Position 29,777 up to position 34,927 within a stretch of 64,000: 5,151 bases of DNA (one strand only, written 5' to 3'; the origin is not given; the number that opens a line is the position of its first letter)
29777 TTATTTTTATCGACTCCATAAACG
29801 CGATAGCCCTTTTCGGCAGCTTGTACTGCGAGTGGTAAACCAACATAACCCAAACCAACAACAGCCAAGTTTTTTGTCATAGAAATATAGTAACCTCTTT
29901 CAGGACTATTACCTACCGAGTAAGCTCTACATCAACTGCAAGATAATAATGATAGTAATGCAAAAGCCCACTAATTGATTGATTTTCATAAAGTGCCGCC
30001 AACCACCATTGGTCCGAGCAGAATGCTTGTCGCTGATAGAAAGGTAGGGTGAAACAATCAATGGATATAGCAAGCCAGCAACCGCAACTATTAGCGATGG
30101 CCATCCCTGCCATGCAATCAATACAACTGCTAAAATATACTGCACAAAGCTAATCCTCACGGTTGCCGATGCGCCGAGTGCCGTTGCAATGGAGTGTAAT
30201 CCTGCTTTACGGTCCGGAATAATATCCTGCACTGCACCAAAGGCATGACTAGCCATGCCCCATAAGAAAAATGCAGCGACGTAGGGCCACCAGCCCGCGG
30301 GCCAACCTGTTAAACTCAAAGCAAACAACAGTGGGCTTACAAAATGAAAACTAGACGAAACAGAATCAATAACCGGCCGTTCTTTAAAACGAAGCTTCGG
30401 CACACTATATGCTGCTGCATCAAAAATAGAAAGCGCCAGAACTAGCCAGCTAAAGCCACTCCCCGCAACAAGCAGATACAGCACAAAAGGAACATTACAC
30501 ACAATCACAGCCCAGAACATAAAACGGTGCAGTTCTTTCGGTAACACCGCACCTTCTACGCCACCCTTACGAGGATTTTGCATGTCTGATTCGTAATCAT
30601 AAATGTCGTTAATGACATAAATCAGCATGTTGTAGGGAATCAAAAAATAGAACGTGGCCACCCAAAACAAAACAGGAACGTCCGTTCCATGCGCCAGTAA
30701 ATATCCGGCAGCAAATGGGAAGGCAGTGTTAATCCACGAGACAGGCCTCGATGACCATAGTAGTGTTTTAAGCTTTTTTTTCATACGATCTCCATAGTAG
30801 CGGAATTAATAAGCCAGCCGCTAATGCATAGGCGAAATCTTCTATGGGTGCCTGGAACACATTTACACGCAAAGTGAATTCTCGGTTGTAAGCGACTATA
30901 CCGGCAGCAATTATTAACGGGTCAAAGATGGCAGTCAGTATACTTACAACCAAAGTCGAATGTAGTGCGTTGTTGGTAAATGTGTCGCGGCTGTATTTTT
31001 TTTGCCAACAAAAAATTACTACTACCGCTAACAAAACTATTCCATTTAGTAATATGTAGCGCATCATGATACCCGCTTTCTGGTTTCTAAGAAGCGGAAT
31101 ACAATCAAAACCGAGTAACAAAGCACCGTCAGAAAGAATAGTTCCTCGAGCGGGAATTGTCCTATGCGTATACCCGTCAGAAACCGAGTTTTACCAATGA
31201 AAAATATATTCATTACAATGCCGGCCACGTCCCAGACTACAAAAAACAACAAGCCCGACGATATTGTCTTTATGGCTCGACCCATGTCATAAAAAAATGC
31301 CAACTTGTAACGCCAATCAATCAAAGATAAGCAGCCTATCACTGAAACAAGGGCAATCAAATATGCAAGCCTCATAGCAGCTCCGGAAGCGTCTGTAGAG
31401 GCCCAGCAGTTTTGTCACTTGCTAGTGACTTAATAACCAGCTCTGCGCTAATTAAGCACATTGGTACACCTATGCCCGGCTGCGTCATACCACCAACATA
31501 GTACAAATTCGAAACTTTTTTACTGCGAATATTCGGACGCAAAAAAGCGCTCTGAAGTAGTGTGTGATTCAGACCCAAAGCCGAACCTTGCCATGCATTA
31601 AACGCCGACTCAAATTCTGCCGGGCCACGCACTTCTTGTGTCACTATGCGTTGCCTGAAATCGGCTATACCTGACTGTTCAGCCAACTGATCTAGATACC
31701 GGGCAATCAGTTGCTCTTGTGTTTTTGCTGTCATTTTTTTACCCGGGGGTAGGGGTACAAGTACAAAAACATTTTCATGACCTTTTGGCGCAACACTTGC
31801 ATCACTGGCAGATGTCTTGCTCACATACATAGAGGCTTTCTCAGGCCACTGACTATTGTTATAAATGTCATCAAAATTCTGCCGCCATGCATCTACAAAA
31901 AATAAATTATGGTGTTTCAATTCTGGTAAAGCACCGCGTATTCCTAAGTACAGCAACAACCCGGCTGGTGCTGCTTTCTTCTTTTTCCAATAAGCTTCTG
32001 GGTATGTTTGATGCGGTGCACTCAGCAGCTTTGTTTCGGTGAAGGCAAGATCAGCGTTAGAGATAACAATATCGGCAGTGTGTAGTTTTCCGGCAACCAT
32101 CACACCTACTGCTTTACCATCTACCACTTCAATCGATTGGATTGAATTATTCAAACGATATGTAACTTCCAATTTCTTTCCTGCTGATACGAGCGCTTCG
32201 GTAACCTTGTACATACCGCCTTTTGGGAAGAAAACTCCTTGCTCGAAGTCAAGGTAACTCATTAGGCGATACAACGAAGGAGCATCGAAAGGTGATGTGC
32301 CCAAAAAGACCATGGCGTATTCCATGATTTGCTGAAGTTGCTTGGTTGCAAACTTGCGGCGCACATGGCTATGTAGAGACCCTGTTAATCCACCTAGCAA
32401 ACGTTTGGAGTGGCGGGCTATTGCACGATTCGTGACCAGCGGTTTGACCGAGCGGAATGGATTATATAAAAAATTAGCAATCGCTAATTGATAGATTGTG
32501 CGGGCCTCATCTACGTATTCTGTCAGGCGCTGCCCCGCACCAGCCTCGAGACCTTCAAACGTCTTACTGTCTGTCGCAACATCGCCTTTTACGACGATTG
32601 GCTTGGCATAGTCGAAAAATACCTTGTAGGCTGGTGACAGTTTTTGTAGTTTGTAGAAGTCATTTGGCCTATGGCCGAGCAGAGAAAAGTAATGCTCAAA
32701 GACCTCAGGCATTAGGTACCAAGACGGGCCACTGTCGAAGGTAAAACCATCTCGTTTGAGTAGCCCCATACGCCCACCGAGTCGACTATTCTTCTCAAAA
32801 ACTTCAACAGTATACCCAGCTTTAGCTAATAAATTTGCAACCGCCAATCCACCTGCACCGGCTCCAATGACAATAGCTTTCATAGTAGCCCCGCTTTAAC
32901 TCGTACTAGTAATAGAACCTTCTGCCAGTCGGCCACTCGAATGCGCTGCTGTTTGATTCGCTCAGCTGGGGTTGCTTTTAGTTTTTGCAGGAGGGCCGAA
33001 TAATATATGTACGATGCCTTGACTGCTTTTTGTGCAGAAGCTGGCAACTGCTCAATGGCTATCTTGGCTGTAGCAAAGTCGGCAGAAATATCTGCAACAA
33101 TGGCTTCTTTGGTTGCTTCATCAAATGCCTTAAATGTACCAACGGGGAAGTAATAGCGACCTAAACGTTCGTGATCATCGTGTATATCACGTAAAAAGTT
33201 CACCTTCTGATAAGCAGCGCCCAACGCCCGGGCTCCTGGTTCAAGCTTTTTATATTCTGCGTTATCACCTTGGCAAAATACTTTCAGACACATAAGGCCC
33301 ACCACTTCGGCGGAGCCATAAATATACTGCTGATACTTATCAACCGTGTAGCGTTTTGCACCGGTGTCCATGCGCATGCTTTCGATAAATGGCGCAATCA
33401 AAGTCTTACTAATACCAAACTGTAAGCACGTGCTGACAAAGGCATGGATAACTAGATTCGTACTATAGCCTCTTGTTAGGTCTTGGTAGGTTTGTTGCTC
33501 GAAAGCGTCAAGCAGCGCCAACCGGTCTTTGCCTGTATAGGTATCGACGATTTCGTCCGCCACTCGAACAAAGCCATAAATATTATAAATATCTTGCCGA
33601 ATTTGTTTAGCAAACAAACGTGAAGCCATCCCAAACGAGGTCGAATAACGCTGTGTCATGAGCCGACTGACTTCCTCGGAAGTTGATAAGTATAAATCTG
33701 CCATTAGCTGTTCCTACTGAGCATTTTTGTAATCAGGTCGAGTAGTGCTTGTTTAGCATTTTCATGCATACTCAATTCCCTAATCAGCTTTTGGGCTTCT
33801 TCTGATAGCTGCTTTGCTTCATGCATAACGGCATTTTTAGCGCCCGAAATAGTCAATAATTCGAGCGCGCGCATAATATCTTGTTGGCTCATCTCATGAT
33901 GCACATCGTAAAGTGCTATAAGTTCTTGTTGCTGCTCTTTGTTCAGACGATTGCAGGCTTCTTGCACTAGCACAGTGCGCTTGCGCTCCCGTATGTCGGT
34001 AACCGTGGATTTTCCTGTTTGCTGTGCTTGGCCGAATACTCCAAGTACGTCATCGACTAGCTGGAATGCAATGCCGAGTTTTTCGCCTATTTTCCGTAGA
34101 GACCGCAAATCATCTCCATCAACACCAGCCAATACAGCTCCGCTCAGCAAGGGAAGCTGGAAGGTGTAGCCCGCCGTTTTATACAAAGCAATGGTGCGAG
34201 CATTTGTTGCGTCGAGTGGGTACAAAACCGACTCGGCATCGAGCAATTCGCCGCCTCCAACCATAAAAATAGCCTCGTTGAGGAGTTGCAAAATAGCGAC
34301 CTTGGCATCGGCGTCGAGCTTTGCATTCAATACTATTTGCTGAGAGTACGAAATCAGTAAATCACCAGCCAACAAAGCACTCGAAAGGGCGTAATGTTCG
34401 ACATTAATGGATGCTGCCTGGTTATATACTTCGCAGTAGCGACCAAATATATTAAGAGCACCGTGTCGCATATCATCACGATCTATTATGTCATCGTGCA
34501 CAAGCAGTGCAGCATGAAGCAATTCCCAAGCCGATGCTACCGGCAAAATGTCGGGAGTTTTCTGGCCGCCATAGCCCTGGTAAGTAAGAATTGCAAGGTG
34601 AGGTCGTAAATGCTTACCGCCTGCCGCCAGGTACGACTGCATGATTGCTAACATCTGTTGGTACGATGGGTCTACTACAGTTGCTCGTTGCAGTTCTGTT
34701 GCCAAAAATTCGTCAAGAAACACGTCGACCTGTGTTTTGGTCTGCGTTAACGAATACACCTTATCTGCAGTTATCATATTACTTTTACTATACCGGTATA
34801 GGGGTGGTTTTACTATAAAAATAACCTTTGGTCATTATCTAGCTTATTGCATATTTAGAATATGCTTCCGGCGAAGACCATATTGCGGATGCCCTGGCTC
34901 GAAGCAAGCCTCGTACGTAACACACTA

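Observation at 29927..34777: Complete six-gene carotenoid cluster of the actinobacterial C50 type in a genome that otherwise looks reduced and CPR-like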

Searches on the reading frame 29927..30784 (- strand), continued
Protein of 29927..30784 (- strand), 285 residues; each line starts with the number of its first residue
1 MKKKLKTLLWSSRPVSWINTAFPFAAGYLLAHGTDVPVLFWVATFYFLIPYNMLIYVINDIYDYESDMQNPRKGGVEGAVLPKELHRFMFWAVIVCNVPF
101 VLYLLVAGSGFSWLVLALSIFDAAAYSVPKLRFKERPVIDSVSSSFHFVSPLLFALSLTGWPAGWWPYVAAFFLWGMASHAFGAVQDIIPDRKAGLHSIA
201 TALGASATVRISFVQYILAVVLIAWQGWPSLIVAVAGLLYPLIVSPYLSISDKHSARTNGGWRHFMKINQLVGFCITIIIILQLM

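Call 72: find_encoding_contigs(protein=P0010, flank=10000, max_places=1)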
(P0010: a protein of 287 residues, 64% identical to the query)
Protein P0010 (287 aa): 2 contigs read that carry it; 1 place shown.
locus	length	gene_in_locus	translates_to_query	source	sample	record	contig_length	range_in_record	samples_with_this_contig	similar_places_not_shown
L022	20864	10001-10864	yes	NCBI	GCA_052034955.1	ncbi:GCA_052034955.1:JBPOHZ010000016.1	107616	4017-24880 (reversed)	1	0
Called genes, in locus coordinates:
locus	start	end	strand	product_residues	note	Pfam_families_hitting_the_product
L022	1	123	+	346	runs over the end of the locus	PF00953:Glycos_transf_4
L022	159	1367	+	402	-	PF01098:FTSW_RODA_SPOVE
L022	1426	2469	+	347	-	PF03033:Glyco_transf_28, PF04101:Glyco_tran_28_C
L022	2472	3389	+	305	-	-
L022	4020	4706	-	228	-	-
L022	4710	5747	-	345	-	PF04545:Sigma70_r4, PF05066:HARE-HTH (faint)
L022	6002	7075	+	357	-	PF00348:polyprenyl_synt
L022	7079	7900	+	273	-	PF00494:SQS_PSY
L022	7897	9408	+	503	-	PF00070:Pyr_redox (faint), PF01266:DAO (faint), PF01593:Amino_oxidase, PF03486:HI0933_like (faint), PF07992:Pyr_redox_2 (faint), PF13450:NAD_binding_8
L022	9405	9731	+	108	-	PF18916:Lycopene_cyc (weak)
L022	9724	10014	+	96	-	PF18916:Lycopene_cyc (weak)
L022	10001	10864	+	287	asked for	PF01040:UbiA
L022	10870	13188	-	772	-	PF01751:Toprim, PF01131:Topoisom_bac, PF13368:Toprim_C_rpt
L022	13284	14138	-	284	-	PF02481:DNA_processg_A, PF17782:WHD_DprA (weak)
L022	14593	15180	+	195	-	-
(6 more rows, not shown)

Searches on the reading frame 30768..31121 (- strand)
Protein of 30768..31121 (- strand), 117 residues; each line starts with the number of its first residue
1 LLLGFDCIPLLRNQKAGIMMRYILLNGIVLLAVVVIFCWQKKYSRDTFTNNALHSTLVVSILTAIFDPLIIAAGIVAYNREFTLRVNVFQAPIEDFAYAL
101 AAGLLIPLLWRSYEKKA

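Call 3: search_protein_families(library=pfam, proteins=[window:30768-31121:-])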
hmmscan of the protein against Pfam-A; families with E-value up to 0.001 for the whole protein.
window:30768-31121:- (117 aa): 1 family
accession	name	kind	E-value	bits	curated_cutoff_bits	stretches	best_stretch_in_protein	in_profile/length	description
PF18916.5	Lycopene_cyc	-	7.8e-10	39.6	27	1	22-109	4-88/92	Lycopene cyclase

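Call 4: search_protein_families(library=ncbifam, proteins=[window:30768-31121:-])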
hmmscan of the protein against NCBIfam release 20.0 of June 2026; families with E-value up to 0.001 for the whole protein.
window:30768-31121:- (117 aa): 1 family
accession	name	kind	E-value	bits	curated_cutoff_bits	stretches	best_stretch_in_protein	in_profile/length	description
TIGR03462.1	CarR_dom_SF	subfamily_domain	2.3e-10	40.8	39.4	1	28-110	6-88/89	lycopene cyclase domain-containing protein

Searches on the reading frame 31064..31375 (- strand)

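Call 3: search_protein_families(library=pfam, proteins=[window:31064-31375:-])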
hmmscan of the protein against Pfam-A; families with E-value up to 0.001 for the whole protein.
window:31064-31375:- (103 aa): 1 family
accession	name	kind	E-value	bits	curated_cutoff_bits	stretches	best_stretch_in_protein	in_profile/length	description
PF18916.5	Lycopene_cyc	-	0.00014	22.8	27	1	9-96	8-92/92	Lycopene cyclase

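Call 4: search_protein_families(library=ncbifam, proteins=[window:31064-31375:-])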
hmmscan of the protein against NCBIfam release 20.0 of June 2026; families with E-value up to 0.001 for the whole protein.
window:31064-31375:- (103 aa): 1 family
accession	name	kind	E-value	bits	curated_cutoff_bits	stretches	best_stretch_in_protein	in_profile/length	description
TIGR03462.1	CarR_dom_SF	subfamily_domain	4.7e-13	49.5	39.4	1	4-91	2-87/89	lycopene cyclase domain-containing protein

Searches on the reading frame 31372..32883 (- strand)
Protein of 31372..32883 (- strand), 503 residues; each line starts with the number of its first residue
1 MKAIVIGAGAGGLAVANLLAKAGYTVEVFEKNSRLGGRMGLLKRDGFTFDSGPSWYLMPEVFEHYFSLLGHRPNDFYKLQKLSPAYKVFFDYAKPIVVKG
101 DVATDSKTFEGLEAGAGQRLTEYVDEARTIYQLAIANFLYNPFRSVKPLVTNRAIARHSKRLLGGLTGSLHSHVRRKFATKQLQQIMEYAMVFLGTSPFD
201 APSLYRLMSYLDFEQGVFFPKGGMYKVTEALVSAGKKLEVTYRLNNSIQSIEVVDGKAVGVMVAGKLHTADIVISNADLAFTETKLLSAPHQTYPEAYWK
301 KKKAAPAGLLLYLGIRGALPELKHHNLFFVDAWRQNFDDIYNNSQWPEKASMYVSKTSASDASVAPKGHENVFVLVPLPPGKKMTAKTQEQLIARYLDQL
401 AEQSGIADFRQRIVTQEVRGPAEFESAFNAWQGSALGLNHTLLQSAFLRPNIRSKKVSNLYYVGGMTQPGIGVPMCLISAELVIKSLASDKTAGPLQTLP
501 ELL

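Call 3: search_protein_families(library=pfam, proteins=[window:31372-32883:-])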
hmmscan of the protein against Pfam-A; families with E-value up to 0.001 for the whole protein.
window:31372-32883:- (503 aa): 4 families
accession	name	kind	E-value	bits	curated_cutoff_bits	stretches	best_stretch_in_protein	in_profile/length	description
PF01593.30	Amino_oxidase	-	7.4e-31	108.3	19.8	1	11-481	2-436/443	Flavin containing amine oxidoreductase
PF13450.12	NAD_binding_8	-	1.8e-15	57.4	21.9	1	5-67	1-63/68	NAD(P)-binding Rossmann-like domain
PF01266.30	DAO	-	7.9e-10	39.2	27.9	1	3-37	2-37/353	FAD dependent oxidoreductase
PF03486.20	HI0933_like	-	4.7e-07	29.9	50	1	2-38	2-38/244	HI0933-like protein Rossmann domain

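Call 4: search_protein_families(library=ncbifam, proteins=[window:31372-32883:-])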
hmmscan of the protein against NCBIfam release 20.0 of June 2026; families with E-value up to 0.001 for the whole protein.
window:31372-32883:- (503 aa): 43 families (the best 25 are shown)
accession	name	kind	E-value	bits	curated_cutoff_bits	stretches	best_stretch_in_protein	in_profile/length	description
NF058655.1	CrtID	equivalog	3.5e-167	557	640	1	4-483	2-477/478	bifunctional phytoene desaturase/3,4-desaturase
TIGR02734.1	crtI_fam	subfamily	5.2e-151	503.8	238.1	1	3-497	1-498/504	phytoene desaturase family protein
NF042421.1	hydcarot_desat_CrtD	equivalog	7.6e-75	252.2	500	1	2-483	3-479/487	1-hydroxycarotenoid 3,4-desaturase CrtD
NF045637.1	carotdesatCrtDProt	equivalog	2.7e-63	214.2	580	1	4-490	2-485/485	1-hydroxycarotenoid 3,4-desaturase CrtD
TIGR02730.1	carot_isom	equivalog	3.9e-23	82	586.9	2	207-488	210-489/493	carotenoid isomerase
TIGR02733.1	desat_CrtD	equivalog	8.7e-19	67.5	549.7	2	3-52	4-53/492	C-3',4' desaturase CrtD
NF045689.1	BCarotKetCrtO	equivalog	7.1e-18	64.5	1000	2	348-471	384-521/563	beta-carotene ketolase CrtO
NF005560.0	PRK07233.1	equivalog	4.7e-13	48.8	252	1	1-49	1-49/435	hypothetical protein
NF005548.0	PRK07208.1-4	equivalog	1.5e-08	33.7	389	1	3-92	6-97/488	hypothetical protein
TIGR03467.1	HpnE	equivalog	7.2e-08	32.1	283.05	1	4-52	2-52/430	hydroxysqualene dehydroxylase HpnE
NF008845.0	PRK11883.1-5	equivalog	5.3e-07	28.3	560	1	2-57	6-67/468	protoporphyrinogen oxidase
NF005547.0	PRK07208.1-3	equivalog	7.4e-07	28.2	380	1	3-54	7-58/465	hypothetical protein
TIGR01317.1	GOGAT_sm_gam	subfamily_domain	9.3e-07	28.1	447.7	1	3-38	146-181/485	glutamate synthase small subunit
TIGR00562.1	proto_IX_ox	equivalog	1e-06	27.6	97.85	1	2-54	4-58/470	protoporphyrinogen oxidase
NF005545.0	PRK07208.1-1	equivalog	1.4e-06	27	451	1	3-84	10-91/504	hypothetical protein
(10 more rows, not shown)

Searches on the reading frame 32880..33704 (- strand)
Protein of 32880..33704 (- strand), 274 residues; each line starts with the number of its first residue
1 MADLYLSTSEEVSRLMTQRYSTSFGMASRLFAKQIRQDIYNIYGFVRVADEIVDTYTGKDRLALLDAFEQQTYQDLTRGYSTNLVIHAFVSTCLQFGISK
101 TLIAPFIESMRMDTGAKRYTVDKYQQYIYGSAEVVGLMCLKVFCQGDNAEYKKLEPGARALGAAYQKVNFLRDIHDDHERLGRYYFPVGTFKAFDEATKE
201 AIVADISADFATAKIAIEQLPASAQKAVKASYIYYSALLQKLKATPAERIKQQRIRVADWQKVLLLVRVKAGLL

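Call 3: search_protein_families(library=pfam, proteins=[window:32880-33704:-])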
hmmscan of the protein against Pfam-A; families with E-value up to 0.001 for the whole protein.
window:32880-33704:- (274 aa): 1 family
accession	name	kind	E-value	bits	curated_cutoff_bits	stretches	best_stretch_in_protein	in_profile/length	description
PF00494.24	SQS_PSY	-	1e-42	147.1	26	1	18-260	2-262/263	Squalene/phytoene synthase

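Call 4: search_protein_families(library=ncbifam, proteins=[window:32880-33704:-])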
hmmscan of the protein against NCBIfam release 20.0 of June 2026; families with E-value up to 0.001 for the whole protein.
window:32880-33704:- (274 aa): 6 families
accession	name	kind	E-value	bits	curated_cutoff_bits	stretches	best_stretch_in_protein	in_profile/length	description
TIGR03465.1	HpnD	equivalog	9.6e-31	106.8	278.6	1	18-270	3-265/267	presqualene diphosphate synthase HpnD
NF045686.1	PhytoSynCyanob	equivalog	4e-24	85.3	550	1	7-264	18-298/310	15-cis-phytoene synthase CrtB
TIGR03464.1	HpnC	equivalog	7.4e-24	84.7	250.45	1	23-204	8-185/267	squalene synthase HpnC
NF045921.1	PhytnSynCrtBRhod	equivalog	2.1e-17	63.6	500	1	14-268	11-274/307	15-cis-phytoene synthase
NF042419.1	Phyto_syn_CrtB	equivalog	2.1e-15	57.1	480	1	20-236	14-225/306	15-cis-phytoene synthase CrtB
TIGR01559.1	squal_synth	equivalog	3.7e-06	26.4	286.75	1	103-200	118-212/337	squalene synthase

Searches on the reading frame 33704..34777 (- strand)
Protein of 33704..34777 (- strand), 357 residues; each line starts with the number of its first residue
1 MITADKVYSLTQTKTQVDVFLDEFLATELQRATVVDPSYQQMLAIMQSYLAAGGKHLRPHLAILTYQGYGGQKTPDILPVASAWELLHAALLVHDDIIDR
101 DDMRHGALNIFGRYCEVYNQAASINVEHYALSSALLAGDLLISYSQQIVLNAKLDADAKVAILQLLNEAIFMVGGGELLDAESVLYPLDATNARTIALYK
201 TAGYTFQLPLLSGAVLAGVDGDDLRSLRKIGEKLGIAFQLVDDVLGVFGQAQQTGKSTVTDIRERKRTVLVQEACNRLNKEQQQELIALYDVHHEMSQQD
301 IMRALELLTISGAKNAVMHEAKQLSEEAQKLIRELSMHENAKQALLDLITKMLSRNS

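Call 3: search_protein_families(library=pfam, proteins=[window:33704-34777:-])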
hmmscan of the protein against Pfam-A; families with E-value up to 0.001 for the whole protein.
window:33704-34777:- (357 aa): 1 family
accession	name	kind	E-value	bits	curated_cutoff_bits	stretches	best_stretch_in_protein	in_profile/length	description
PF00348.22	polyprenyl_synt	-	5.8e-50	170.3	27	1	42-307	4-250/251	Polyprenyl synthetase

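Call 4: search_protein_families(library=ncbifam, proteins=[window:33704-34777:-])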
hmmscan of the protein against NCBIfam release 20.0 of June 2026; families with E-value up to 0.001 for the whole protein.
window:33704-34777:- (357 aa): 16 families
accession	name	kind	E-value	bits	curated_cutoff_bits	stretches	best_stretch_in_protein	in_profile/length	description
NF041169.1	f2_encap_cargo4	exception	6.7e-59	199.8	450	1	50-356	46-333/334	family 2 encapsulin nanocompartment cargo protein polyprenyl transferase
NF042416.1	GFPPS_Mycobact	equivalog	2.9e-53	181.1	600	1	21-354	9-347/350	bifunctional (2E,6E)-farnesyl/geranyl diphosphate synthase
NF040698.1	IdsA_Meth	equivalog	2.5e-39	135.4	468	1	47-356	35-327/328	short chain isoprenyl diphosphate synthase IdsA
NF041003.1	GGPP_syn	equivalog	2.1e-36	125.6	500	1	40-352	26-320/326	geranylgeranyl diphosphate synthase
NF045549.1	GGPPsyn_IdsB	equivalog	2.6e-32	112.2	475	1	51-334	62-327/346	geranylgeranyl diphosphate synthase IdsB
NF045485.1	FPPsyn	subfamily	2.7e-32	112.1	275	1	27-284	10-261/288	farnesyl diphosphate synthase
NF045628.1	HxpDPsynlarge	equivalog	3.3e-25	88.7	500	2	33-135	14-111/311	hexaprenyl-diphosphate synthase large subunit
NF045685.1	GGPPSynCrtE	equivalog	5.6e-25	88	460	1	34-270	24-248/293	geranylgeranyl diphosphate synthase CrtE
NF008140.0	PRK10888.1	equivalog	5.8e-24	85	412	1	49-348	38-314/323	octaprenyl diphosphate synthase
TIGR02749.1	prenyl_cyano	equivalog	8.8e-24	84.1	383.2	1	42-355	32-320/322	solanesyl diphosphate synthase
TIGR02748.1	GerC3_HepT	equivalog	3.2e-20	72.5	456.55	1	27-353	18-315/319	heptaprenyl diphosphate synthase component II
NF042417.1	NPPPS_Mycobact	equivalog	6.5e-20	71.4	600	1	22-354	30-332/335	nonaprenyl/(2E,6E)-farnesyl/geranylgeranyl diphosphat synthase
NF040789.2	gerfarn_diphsyn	equivalog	1.7e-19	70.2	560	1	74-349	81-337/345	geranylfarnesyl diphosphate synthase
NF007877.0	PRK10581.1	equivalog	1.7e-14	53.7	321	1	40-269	30-250/299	(2E,6E)-farnesyl diphosphate synthase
NF040936.1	hexpp_archaea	equivalog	2e-14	53.6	400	1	45-136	32-118/275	hexaprenyl pyrophosphate synthase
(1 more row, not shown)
